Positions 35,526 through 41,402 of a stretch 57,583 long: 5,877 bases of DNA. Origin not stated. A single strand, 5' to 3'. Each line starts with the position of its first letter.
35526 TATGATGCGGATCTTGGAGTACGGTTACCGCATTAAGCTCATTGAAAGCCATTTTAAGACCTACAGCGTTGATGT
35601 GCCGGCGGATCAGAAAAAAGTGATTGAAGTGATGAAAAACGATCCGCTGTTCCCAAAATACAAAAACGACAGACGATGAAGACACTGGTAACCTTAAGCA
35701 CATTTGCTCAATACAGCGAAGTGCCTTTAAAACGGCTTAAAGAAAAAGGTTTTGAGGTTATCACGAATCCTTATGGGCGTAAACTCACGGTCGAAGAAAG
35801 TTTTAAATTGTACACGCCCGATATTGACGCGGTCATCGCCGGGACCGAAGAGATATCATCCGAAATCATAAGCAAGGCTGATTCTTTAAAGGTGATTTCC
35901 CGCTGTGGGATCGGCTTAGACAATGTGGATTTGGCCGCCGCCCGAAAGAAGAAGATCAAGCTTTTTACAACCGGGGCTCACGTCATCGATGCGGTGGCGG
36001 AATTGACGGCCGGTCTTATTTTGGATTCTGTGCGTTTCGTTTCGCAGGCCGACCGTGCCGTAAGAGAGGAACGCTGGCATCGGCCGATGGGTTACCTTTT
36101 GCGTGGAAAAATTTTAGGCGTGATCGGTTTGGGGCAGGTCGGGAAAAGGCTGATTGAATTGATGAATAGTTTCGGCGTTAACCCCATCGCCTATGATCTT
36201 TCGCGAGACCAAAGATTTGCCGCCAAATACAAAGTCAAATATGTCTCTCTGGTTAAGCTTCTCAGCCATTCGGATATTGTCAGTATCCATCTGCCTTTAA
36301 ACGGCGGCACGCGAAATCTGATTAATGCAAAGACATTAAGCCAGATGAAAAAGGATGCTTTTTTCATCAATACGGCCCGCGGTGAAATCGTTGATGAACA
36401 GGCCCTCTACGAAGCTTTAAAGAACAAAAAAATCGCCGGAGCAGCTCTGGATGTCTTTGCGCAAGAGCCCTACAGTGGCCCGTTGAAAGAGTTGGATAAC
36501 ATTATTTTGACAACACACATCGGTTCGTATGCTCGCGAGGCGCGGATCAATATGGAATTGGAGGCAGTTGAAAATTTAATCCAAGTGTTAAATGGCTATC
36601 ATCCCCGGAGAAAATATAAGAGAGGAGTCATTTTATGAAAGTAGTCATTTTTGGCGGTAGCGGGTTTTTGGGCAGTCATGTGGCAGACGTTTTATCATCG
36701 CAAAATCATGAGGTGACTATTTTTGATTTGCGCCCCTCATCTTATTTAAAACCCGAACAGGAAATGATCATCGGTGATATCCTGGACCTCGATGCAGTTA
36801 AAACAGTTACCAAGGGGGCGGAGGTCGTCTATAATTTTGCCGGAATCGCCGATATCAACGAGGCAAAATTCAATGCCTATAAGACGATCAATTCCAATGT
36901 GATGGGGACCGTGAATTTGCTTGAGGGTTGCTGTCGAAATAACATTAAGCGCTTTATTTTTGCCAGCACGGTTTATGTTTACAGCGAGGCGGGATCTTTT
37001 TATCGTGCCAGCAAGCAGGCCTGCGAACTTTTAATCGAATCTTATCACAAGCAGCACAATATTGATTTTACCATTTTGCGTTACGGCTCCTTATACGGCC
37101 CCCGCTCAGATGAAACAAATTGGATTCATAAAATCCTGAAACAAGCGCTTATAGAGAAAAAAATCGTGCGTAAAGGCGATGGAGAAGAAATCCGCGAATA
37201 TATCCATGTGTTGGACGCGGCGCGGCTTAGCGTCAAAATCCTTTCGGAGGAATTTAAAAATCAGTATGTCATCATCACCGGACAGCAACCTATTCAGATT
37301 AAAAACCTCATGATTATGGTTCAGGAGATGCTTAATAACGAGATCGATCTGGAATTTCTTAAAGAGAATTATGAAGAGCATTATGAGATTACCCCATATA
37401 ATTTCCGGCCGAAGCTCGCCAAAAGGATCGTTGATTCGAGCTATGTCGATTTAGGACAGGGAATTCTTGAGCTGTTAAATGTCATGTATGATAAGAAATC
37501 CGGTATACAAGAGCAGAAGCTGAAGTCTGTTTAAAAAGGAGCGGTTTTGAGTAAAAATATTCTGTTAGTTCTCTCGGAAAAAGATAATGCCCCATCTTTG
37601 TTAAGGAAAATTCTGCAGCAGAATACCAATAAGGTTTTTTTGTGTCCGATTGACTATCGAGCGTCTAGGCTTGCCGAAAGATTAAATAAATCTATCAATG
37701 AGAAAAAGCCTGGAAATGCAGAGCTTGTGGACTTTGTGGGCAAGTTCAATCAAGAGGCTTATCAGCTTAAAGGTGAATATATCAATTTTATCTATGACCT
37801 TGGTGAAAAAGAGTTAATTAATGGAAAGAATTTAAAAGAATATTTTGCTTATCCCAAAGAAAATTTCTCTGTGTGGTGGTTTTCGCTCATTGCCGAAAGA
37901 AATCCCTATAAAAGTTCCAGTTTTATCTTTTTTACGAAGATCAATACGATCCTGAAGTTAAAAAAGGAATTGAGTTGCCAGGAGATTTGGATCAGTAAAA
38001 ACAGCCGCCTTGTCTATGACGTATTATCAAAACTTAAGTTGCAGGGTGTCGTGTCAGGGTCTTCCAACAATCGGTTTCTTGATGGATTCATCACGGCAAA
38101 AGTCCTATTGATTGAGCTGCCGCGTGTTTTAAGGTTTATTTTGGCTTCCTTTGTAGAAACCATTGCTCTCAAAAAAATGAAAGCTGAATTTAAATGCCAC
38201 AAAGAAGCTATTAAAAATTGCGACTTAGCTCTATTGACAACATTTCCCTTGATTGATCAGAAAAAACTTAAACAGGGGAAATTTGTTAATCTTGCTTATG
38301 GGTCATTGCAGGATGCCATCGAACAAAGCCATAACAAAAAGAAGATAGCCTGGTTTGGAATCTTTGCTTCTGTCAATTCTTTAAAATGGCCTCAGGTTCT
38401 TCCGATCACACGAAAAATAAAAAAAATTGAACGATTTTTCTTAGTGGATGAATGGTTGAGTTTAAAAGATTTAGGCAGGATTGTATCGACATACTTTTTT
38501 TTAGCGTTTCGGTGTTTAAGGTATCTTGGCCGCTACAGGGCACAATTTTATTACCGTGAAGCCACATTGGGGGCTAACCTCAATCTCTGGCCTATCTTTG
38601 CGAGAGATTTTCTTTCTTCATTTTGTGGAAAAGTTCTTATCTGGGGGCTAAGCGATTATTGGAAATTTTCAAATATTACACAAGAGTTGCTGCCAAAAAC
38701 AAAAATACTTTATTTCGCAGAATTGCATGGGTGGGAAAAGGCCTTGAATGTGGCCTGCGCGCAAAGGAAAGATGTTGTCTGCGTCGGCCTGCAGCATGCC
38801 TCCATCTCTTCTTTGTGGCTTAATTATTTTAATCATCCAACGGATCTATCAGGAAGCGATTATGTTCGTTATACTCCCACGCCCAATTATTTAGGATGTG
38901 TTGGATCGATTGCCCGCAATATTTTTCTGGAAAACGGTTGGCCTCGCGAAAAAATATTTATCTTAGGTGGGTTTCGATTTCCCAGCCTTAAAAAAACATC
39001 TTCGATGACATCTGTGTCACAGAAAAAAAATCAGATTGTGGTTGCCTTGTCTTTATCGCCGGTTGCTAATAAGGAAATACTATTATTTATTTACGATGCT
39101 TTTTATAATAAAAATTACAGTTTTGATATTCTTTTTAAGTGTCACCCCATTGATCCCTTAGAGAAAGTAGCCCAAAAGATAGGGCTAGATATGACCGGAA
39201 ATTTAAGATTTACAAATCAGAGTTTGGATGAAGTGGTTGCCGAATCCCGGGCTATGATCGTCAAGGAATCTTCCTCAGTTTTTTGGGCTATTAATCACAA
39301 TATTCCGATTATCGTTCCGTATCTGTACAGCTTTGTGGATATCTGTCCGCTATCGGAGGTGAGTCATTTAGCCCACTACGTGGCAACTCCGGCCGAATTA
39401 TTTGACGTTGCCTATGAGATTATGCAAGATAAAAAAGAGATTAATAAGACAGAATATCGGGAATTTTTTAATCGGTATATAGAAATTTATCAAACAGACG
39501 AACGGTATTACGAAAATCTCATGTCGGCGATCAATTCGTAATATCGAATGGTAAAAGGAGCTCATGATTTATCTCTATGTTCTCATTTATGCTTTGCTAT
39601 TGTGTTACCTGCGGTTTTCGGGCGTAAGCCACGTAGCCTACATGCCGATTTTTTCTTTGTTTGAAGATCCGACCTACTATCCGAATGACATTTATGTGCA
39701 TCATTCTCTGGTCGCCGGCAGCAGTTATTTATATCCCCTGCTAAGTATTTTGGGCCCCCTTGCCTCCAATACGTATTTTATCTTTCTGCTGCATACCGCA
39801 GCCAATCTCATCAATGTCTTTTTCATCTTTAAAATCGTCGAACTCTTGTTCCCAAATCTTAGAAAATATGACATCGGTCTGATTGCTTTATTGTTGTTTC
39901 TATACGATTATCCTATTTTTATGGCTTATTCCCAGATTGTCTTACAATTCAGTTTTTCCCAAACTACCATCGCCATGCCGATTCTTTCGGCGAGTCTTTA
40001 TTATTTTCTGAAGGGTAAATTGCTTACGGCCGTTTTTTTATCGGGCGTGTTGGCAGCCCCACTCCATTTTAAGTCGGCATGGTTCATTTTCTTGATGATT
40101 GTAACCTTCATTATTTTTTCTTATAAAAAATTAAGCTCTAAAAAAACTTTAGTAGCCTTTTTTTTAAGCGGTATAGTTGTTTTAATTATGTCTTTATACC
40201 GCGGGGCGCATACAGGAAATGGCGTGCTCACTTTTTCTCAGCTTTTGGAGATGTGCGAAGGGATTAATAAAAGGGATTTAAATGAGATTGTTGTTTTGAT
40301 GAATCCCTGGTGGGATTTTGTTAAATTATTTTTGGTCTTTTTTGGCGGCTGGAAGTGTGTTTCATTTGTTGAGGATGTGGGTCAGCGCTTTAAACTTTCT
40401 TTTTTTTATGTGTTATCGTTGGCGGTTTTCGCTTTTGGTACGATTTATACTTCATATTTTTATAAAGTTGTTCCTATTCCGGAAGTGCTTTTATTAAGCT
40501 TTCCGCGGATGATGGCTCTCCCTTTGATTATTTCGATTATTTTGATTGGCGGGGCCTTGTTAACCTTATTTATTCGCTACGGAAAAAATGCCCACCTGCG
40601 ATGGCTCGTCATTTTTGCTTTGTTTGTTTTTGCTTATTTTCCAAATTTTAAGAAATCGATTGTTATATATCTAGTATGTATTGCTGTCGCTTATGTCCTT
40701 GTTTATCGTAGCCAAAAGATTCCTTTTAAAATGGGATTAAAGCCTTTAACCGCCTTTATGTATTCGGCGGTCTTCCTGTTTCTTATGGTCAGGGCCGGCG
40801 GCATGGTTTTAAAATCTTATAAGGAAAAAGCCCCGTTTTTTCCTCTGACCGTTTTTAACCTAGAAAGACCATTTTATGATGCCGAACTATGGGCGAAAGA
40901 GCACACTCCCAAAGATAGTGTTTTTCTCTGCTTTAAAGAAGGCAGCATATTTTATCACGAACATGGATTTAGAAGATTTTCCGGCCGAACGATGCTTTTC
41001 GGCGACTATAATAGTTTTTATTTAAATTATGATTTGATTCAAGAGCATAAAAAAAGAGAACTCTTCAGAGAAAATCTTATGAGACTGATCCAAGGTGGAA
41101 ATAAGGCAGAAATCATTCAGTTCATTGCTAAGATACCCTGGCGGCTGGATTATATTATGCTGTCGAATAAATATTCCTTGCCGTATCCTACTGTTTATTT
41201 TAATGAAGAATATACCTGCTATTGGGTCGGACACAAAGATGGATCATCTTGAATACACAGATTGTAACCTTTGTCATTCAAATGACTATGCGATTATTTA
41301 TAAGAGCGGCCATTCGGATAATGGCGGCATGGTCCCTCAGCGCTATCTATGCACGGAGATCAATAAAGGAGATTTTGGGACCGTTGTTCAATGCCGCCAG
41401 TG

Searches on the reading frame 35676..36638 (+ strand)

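Call 5: search_protein_families(library=pfam, proteins=[window:35676-36638:+], max_evalue=0.01)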
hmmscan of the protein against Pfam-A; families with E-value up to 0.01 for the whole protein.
window:35676-36638:+ (320 aa): 4 families
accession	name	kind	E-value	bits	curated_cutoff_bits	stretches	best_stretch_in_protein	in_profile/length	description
PF02826.25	2-Hacid_dh_C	-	3.1e-57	193.3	25.1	1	113-283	2-178/178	D-isomer specific 2-hydroxyacid dehydrogenase, NAD binding domain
PF00389.36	2-Hacid_dh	-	1e-21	77.4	24.6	1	15-311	9-130/134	D-isomer specific 2-hydroxyacid dehydrogenase, catalytic domain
PF03446.21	NAD_binding_2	-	5.5e-06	26.9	21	1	147-254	2-113/161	NAD binding domain of 6-phosphogluconate dehydrogenase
PF00670.27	AdoHcyase_NAD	-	0.0034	17.9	27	1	136-235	15-111/162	S-adenosyl-L-homocysteine hydrolase, NAD binding domain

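Call 36: search_protein_families(library=ncbifam, proteins=[window:35676-36638:+], max_evalue=0.00001)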
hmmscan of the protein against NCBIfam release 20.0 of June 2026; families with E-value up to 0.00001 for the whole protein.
window:35676-36638:+ (320 aa): 21 families
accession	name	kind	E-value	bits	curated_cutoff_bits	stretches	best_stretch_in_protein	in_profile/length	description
TIGR01327.1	PGDH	equivalog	3.8e-69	233.9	454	1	36-308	28-304/525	phosphoglycerate dehydrogenase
NF009714.1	PRK13243.1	equivalog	2.9e-65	220.8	455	1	49-318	45-326/332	glyoxylate reductase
NF008759.0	PRK11790.1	equivalog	4.3e-53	180.5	404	1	54-305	60-317/410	phosphoglycerate dehydrogenase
NF011938.0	PRK15409.1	equivalog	3.7e-51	174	492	1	49-307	45-311/324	glyoxylate/hydroxypyruvate reductase GhrB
NF006263.0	PRK08410.1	equivalog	1.7e-46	159.1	389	1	38-304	31-306/311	D-2-hydroxyacid dehydrogenase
NF005069.0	PRK06487.1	equivalog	4.5e-45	154.1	448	1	49-307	48-313/320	2-hydroxyacid dehydrogenase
NF005387.0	PRK06932.1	equivalog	1.5e-40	139.1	492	1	48-300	43-304/314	2-hydroxyacid dehydrogenase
NF000492.1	vanH_gen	exception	4.6e-39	134.3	540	1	67-264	63-255/312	D-lactate dehydrogenase VanH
NF005750.0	PRK07574.1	equivalog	9.2e-39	133.6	329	1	39-306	80-358/386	NAD-dependent formate dehydrogenase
NF041369.1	Dhydh_Halo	equivalog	1.1e-36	126.6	400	1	78-291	63-281/305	D-2-hydroxyacid dehydrogenase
NF000371.1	vanH_Agroup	exception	1.3e-36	126.4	700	1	58-264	57-260/322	VanH-A/VanH-Pt family D-lactate dehydrogenase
NF001309.0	PRK00257.1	equivalog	5.6e-33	114.4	434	1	69-305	57-278/379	4-phosphoerythronate dehydrogenase PdxB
NF005027.0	PRK06436.1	equivalog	1.3e-31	109.8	261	1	70-311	49-285/303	2-hydroxyacid dehydrogenase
NF000004.1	vanH-D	exception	6.6e-30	104.3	550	1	67-264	69-261/323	D-lactate dehydrogenase VanH-D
NF006374.0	PRK08605.1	subfamily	1.8e-28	99.6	356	1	71-306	70-323/332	D-lactate dehydrogenase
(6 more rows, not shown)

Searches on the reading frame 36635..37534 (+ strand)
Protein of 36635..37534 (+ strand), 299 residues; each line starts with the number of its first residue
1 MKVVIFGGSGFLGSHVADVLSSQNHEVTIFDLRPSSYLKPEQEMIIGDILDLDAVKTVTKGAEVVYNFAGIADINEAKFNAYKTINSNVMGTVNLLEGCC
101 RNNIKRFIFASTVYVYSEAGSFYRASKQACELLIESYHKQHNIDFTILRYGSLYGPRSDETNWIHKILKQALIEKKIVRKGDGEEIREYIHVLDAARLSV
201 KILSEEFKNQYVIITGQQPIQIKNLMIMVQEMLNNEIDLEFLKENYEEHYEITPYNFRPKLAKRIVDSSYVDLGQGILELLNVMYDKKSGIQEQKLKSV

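Call 5: search_protein_families(library=pfam, proteins=[window:36635-37534:+], max_evalue=0.01)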
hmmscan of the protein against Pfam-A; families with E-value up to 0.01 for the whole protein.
window:36635-37534:+ (299 aa): 9 families
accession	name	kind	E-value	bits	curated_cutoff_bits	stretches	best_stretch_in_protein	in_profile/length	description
PF01370.27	Epimerase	-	5.8e-45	154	20.9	1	3-205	1-227/240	NAD dependent epimerase/dehydratase family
PF16363.11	GDP_Man_Dehyd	-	2.1e-30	106.7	27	1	5-264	2-305/332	GDP-mannose 4,6 dehydratase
PF01073.25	3Beta_HSD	-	5.2e-20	72.1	22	1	4-116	1-120/280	3-beta hydroxysteroid dehydrogenase/isomerase family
PF02719.21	Polysacc_synt_2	-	2e-16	60.5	20.2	1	4-236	2-250/293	Polysaccharide biosynthesis protein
PF13460.12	NAD_binding_10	-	6.2e-15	56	27.2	1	7-157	1-150/184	NAD(P)H-binding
PF07993.18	NAD_binding_4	-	1.8e-10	40.8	20.1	1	53-119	80-144/258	Male sterility protein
PF04321.23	RmlD_sub_bind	-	4e-10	39.7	27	1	1-172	1-168/287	RmlD substrate binding domain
PF00106.31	adh_short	-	0.00032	20.7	26.6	1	3-141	3-167/195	short chain dehydrogenase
PF05368.20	NmrA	-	0.00033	20.8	27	1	2-118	4-113/298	NmrA-like family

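Call 36: search_protein_families(library=ncbifam, proteins=[window:36635-37534:+], max_evalue=0.00001)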
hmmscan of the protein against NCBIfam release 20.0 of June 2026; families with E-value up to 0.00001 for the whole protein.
window:36635-37534:+ (299 aa): 23 families
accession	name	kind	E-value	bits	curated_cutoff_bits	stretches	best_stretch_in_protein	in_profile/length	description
TIGR04180.1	EDH_00030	hypoth_equivalog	4.6e-28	98.1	475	1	3-241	1-264/297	NAD-dependent 4,6-dehydratase LegB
TIGR01181.1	dTDP_gluc_dehyt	equivalog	4.2e-24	85.2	365.1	1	3-243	2-272/321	dTDP-glucose 4,6-dehydratase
TIGR01179.1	galE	equivalog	3e-22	78.9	262.3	1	2-241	1-283/332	UDP-glucose 4-epimerase GalE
NF042422.1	oxyalk_red_OleD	equivalog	5.8e-14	52.2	580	1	1-118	1-116/329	2-alkyl-3-oxoalkanoate reductase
TIGR03466.1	HpnA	hypoth_equivalog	2.6e-13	49.6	367.65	1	1-119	1-120/327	hopanoid-associated sugar epimerase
NF042423.1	oxyalk_red_Shew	equivalog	7e-13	48.3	580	1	2-115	10-121/331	2-alkyl-3-oxoalkanoate reductase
TIGR03589.1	PseB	equivalog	9.7e-13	47.7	407.75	1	35-170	48-185/324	UDP-N-acetylglucosamine 4,6-dehydratase (inverting)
NF007956.0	PRK10675.1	subfamily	1.5e-12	47.3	394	1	1-119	1-131/338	UDP-glucose 4-epimerase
NF058621.1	DiazavRedAvaA7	equivalog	2e-12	47.4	400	1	1-212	1-228/304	3-diazoavenalumate denitrifying reductase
NF004520.0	PRK05865.1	equivalog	9e-12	43.7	1509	1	1-206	1-174/854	sugar epimerase family protein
TIGR02197.1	heptose_epim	equivalog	3.3e-11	42.9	274.6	1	3-281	1-310/316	ADP-glyceromanno-heptose 6-epimerase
TIGR04130.1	FnlA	equivalog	7.2e-11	41.6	730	1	6-236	10-245/337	UDP-N-acetylglucosamine 4,6-dehydratase/5-epimerase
NF043036.1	ErythonDh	equivalog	7.3e-11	41.8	325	1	1-149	1-175/321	D-erythronate dehydrogenase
TIGR02622.1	CDP_4_6_dhtase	equivalog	1.2e-10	41.1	278.45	1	2-196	6-234/352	CDP-glucose 4,6-dehydratase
TIGR01777.1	yfcH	hypoth_equivalog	8.9e-10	38.6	207.35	1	3-231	1-239/292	TIGR01777 family oxidoreductase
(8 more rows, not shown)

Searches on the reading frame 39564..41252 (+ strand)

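Call 5: search_protein_families(library=pfam, proteins=[window:39564-41252:+], max_evalue=0.01)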
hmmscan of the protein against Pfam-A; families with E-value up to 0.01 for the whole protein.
window:39564-41252:+ (562 aa): 1 family
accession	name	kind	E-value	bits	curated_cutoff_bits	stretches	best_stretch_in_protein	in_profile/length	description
PF20604.3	DUF6798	-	0.0052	16.9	26.9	0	441-476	7-36/61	Domain of unknown function (DUF6798)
